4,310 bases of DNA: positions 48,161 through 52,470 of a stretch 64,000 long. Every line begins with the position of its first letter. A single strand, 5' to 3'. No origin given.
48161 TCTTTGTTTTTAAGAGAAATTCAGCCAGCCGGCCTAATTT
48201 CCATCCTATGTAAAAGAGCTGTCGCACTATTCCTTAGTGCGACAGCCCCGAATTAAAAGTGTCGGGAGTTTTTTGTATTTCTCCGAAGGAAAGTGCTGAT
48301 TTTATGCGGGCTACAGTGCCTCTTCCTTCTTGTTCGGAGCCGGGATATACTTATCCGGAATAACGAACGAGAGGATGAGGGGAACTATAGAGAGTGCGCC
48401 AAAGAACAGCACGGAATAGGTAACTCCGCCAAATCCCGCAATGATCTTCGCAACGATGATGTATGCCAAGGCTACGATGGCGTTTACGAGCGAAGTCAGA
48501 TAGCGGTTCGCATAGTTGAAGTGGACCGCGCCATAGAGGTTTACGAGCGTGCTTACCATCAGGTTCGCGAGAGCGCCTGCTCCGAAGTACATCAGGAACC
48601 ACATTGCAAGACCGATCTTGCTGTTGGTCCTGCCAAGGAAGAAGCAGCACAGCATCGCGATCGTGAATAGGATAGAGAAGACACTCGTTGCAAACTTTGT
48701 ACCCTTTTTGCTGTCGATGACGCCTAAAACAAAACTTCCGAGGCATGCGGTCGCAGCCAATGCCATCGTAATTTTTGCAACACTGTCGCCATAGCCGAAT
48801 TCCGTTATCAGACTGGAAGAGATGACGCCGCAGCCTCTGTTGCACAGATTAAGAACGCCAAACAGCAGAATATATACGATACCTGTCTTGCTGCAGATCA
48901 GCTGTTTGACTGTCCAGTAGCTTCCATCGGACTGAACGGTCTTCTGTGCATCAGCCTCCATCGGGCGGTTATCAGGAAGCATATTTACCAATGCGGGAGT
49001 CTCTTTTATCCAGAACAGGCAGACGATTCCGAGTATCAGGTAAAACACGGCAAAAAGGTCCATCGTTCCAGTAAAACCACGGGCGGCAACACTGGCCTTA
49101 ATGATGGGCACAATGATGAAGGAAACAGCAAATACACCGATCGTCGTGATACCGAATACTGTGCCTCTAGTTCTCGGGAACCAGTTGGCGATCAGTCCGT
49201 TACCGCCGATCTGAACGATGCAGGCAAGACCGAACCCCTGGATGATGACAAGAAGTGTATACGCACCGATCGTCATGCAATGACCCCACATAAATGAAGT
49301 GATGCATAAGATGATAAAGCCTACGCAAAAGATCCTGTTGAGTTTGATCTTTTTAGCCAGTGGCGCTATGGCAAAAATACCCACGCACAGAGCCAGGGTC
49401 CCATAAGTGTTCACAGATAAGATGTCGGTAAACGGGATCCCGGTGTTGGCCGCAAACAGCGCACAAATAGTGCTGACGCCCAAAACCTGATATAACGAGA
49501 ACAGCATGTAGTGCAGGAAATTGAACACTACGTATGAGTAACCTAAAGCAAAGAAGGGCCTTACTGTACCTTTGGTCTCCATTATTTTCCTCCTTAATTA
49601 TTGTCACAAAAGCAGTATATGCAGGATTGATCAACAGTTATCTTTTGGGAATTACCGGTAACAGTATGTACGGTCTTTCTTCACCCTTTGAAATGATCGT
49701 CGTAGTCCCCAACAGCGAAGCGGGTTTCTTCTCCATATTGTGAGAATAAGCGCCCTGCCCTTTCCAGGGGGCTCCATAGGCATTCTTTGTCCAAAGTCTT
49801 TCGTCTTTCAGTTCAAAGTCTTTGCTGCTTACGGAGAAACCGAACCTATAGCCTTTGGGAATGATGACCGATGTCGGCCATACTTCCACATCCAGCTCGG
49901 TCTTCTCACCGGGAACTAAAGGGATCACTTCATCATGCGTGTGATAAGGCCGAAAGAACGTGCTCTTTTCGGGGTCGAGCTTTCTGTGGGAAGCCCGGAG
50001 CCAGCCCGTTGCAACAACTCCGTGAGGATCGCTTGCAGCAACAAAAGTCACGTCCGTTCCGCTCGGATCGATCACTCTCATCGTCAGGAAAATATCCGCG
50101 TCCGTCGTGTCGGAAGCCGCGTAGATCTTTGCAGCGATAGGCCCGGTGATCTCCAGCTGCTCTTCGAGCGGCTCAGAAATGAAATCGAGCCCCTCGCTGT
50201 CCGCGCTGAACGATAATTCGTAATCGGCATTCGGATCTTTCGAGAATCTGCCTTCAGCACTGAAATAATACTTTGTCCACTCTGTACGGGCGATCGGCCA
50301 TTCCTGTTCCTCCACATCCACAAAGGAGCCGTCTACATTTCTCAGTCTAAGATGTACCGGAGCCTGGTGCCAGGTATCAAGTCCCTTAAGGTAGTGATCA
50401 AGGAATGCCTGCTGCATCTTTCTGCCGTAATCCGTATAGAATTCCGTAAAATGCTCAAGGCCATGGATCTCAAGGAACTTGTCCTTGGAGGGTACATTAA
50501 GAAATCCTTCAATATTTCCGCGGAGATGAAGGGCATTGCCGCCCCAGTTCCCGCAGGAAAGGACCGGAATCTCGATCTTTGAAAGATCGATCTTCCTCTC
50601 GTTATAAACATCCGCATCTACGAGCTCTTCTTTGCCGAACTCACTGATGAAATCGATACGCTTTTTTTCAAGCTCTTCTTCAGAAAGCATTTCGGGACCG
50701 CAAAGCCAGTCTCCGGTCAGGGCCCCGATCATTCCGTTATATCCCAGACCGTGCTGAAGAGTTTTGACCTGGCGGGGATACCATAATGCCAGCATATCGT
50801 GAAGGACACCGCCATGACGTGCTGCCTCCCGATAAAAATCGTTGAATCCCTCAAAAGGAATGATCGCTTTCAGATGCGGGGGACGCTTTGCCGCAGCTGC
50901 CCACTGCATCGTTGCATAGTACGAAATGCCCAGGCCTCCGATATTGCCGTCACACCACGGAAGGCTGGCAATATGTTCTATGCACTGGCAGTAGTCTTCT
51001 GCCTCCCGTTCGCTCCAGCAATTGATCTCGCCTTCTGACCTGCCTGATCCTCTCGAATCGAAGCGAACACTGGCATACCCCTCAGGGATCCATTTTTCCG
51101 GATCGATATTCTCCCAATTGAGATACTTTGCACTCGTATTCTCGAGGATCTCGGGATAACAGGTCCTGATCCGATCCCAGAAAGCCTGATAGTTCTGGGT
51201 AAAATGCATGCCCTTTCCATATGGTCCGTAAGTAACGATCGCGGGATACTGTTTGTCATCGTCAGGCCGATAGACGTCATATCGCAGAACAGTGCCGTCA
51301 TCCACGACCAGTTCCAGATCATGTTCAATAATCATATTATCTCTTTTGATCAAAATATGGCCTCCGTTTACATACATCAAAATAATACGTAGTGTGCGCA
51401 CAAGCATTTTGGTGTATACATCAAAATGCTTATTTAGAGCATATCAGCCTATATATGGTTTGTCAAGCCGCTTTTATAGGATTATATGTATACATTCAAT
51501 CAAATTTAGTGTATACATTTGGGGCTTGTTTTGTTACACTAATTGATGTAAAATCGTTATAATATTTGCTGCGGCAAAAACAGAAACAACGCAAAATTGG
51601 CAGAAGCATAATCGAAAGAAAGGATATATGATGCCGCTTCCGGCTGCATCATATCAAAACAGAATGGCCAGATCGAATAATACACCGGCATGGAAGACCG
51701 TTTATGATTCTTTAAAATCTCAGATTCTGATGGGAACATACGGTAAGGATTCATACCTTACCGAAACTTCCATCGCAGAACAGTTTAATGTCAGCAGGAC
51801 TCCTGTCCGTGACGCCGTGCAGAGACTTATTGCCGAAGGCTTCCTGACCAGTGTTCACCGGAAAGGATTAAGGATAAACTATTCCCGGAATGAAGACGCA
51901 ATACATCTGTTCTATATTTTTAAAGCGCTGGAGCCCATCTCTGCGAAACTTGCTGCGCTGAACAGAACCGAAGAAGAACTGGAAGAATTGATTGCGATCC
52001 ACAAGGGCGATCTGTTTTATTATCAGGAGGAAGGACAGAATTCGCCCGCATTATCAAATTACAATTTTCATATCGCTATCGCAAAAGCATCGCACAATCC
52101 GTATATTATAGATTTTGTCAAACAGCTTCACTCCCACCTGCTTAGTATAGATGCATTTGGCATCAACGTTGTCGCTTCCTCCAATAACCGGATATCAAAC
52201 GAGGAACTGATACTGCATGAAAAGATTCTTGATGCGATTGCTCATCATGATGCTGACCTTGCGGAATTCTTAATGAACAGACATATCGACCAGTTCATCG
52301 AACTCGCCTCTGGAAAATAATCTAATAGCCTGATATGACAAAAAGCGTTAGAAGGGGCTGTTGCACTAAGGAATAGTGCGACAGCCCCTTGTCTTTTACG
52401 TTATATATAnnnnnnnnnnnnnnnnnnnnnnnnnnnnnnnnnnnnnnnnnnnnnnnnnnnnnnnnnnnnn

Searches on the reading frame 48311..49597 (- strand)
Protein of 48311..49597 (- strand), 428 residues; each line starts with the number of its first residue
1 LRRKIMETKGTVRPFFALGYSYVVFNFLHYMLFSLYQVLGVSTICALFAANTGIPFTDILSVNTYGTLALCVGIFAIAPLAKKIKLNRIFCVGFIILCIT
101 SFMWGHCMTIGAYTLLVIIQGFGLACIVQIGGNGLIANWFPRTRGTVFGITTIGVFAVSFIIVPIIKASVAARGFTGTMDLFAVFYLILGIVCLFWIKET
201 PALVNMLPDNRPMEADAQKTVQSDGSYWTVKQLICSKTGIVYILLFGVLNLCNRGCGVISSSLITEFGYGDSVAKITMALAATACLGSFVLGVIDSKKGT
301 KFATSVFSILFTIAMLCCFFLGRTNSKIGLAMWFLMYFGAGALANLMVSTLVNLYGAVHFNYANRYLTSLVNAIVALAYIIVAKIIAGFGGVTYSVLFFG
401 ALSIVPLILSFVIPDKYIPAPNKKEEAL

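Call 26: search_protein_families(library=pfam, proteins=[window:48311-49597:-], max_evalue=0.001)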
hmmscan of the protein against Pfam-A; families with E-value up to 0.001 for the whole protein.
window:48311-49597:- (428 aa): 1 family
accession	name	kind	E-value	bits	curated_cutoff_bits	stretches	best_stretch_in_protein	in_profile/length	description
PF07690.21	MFS_1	-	2.9e-20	72.9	33.4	2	27-364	6-329/347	Major Facilitator Superfamily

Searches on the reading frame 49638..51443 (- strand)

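Call 26: search_protein_families(library=pfam, proteins=[window:49638-51443:-], max_evalue=0.001)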
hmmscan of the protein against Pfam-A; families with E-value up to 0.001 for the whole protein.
window:49638-51443:- (601 aa): 2 families
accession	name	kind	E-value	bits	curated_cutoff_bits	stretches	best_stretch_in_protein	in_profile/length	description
PF02129.25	Peptidase_S15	-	8.6e-41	140.8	23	1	49-331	1-260/262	X-Pro dipeptidyl-peptidase (S15 family)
PF08530.16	PepX_C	-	5.4e-30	105.4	22.5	1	371-554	15-192/217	X-Pro dipeptidyl-peptidase C-terminal non-catalytic domain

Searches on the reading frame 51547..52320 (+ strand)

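Call 26: search_protein_families(library=pfam, proteins=[window:51547-52320:+], max_evalue=0.001)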
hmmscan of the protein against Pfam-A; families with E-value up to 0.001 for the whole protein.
window:51547-52320:+ (257 aa): 5 families
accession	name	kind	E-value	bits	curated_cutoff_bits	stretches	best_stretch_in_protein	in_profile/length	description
PF07729.17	FCD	-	1.2e-19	71.4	24.3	1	125-248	6-124/125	FCD domain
PF00392.27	GntR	-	6.8e-16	58.1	27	1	50-110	3-64/64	Bacterial regulatory proteins, gntR family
PF13412.12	HTH_24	-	6.1e-06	26.2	21.9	1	67-100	14-47/48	Winged helix-turn-helix DNA-binding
PF08279.18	HTH_11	-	0.00035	20.8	25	1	67-108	12-54/55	HTH domain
PF02082.26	Rrf2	-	0.0005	20.7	30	1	60-131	13-85/132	Iron-dependent Transcriptional regulator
